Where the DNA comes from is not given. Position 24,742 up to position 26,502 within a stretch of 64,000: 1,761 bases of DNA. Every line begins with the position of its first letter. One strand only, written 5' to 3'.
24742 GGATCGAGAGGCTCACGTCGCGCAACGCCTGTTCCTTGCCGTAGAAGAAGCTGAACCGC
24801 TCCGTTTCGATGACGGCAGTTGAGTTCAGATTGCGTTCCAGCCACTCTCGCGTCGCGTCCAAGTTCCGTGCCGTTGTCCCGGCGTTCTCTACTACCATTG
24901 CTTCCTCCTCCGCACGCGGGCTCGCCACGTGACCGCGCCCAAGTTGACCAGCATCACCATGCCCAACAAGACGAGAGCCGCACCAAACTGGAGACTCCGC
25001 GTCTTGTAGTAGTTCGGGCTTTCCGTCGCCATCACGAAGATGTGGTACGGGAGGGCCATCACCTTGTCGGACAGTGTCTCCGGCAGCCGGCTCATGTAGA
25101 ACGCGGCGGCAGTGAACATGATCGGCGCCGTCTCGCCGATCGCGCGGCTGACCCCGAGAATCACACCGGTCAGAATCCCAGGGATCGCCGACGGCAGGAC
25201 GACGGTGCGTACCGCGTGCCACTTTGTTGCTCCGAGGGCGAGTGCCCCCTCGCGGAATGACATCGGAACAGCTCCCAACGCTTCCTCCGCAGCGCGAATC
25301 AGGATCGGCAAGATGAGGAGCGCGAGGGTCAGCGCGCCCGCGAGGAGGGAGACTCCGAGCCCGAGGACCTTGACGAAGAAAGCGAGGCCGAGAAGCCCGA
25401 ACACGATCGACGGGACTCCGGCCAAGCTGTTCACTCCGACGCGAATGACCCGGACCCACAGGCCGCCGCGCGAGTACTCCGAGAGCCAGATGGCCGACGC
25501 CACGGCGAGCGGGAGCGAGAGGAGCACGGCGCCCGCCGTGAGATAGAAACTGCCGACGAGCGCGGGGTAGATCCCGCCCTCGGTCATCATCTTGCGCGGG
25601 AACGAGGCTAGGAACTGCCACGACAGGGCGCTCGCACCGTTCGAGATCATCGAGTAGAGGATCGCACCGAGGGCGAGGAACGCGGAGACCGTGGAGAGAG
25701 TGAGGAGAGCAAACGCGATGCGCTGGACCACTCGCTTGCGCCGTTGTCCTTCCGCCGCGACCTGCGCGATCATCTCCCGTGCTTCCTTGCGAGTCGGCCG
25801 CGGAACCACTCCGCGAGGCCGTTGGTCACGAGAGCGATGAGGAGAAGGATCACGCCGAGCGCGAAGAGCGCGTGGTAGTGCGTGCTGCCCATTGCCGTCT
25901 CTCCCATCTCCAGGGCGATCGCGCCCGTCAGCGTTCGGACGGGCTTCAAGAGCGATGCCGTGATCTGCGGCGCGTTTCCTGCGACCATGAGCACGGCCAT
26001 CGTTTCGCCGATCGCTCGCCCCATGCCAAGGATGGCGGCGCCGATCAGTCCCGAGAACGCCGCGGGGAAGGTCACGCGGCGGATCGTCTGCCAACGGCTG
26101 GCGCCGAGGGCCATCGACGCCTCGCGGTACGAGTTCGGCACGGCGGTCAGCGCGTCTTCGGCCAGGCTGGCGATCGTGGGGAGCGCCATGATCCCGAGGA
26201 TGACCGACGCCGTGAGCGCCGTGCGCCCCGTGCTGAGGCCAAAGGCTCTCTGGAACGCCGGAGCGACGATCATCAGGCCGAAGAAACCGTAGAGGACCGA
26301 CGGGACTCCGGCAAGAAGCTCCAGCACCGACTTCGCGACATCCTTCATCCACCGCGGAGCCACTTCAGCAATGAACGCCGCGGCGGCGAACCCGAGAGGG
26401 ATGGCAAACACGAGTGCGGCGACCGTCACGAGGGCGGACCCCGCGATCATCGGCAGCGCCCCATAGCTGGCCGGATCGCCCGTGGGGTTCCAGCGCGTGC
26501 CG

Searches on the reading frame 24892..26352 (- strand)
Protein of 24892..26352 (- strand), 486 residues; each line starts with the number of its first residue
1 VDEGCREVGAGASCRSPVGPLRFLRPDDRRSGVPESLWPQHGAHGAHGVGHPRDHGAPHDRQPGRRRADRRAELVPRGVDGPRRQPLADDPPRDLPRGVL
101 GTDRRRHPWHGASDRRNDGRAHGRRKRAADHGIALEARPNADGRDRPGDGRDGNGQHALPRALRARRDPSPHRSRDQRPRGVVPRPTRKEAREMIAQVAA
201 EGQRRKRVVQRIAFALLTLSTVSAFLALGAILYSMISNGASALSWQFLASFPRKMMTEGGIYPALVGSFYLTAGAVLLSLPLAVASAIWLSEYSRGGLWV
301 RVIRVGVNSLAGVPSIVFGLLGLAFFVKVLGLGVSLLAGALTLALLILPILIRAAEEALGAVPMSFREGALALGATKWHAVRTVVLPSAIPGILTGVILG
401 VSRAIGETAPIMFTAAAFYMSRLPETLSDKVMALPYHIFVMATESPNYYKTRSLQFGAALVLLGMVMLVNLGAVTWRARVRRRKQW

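Call 81: search_protein_families(library=ncbifam, proteins=[window:24892-26352:-], max_evalue=0.001)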
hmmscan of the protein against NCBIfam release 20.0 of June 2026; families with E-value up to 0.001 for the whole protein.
window:24892-26352:- (486 aa): 24 families
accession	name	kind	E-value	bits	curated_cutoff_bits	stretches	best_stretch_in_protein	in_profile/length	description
TIGR00974.1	3a0107s02c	equivalog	6.3e-85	284.6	193.45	1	211-481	2-271/272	phosphate ABC transporter permease PstA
TIGR02138.1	phosphate_pstC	equivalog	6.2e-42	143.6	196.45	1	216-474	7-289/296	phosphate ABC transporter permease subunit PstC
NF008430.0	PRK11268.1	equivalog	8.7e-42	143.2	439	1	193-472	10-285/295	phosphate ABC transporter permease PstA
NF008435.0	PRK11275.1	equivalog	1.4e-15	57.2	502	2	331-418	165-252/319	phosphate ABC transporter permease PstC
TIGR00969.1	3a0106s02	subfamily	1.6e-11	44.2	240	1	340-469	147-264/272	sulfate ABC transporter permease subunit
TIGR02139.1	permease_CysT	equivalog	3e-11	43.4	246.1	1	340-421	136-217/265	sulfate ABC transporter permease subunit CysT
NF006939.0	PRK09421.1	equivalog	4.1e-11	42.7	262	1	264-425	11-177/230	molybdate ABC transporter permease subunit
TIGR02141.1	modB_ABC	equivalog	1.8e-10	40.8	182.6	1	268-416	3-160/208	molybdate ABC transporter permease subunit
NF008208.0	PRK10971.1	equivalog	4.4e-10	39.5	415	1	335-416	139-220/277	sulfate/thiosulfate ABC transporter permease CysT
TIGR01097.1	PhnE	equivalog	1.6e-09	37.6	216.7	1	206-396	3-187/252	phosphonate ABC transporter, permease protein PhnE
TIGR03255.1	PhnV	equivalog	2e-08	34.2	358.7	1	206-412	8-217/270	2-aminoethylphosphonate ABC transport system, membrane component PhnV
TIGR01581.1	Mo_ABC_porter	hypoth_equivalog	2.6e-08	33.6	210.3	1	260-421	18-188/225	ABC transporter permease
NF038017.1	ABC_perm1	subfamily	7.6e-07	29.3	100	1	269-412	2-147/184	ABC transporter permease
NF008049.0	PRK10782.1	subfamily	2.3e-06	27.5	212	1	300-401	53-154/217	methionine ABC transporter permease MetI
NF043074.1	MMSYN1_0196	equivalog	5.7e-06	25.8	350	1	227-403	29-205/277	spermidine/putrescine ABC transporter permease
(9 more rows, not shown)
